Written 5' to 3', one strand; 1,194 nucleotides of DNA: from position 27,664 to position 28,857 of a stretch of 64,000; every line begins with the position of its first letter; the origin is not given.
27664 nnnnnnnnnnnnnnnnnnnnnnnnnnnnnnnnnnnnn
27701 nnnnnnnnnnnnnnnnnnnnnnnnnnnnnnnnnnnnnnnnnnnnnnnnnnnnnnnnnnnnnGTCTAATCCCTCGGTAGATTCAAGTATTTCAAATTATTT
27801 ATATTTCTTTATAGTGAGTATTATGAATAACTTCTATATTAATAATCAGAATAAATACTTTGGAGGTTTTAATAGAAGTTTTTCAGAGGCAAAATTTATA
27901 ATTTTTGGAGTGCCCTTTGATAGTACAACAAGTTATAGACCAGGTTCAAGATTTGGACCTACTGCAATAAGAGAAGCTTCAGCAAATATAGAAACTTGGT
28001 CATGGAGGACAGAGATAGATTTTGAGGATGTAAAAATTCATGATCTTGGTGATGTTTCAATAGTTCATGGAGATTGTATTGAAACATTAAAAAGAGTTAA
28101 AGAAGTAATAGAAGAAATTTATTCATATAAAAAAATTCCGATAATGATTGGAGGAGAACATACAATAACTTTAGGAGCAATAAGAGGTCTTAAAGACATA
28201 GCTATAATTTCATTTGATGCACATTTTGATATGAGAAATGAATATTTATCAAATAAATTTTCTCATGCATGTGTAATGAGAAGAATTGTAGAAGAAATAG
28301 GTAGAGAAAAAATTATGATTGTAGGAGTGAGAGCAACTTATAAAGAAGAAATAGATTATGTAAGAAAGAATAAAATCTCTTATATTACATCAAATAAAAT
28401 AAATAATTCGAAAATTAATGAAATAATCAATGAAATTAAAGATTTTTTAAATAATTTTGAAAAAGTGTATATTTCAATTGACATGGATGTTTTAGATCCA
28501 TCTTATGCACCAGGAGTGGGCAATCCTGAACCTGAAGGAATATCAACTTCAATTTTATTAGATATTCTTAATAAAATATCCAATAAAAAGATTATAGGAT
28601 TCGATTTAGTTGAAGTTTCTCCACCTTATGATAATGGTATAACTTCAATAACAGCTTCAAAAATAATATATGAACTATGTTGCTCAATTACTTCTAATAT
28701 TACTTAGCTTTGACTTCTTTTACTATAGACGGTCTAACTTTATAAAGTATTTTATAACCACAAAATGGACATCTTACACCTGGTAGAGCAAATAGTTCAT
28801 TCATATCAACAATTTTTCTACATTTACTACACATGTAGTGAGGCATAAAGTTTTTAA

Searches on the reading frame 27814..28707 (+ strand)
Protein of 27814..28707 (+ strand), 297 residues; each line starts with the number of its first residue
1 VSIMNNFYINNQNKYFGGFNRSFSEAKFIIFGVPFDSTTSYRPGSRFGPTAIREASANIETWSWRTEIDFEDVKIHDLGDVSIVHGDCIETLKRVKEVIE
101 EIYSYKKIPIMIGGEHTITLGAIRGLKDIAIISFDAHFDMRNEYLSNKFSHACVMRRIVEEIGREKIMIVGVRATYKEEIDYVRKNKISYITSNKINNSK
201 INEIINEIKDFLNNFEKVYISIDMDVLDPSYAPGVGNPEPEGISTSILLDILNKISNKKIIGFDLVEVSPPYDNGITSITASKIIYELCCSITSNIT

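Call 73: search_protein_families(library=pfam, proteins=[window:27814-28707:+], max_evalue=0.000001)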
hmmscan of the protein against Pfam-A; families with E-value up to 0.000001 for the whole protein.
window:27814-28707:+ (297 aa): 1 family
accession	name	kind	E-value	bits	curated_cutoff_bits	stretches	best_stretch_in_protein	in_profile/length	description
PF00491.26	Arginase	-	9.3e-89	298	22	1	27-289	2-279/280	Arginase family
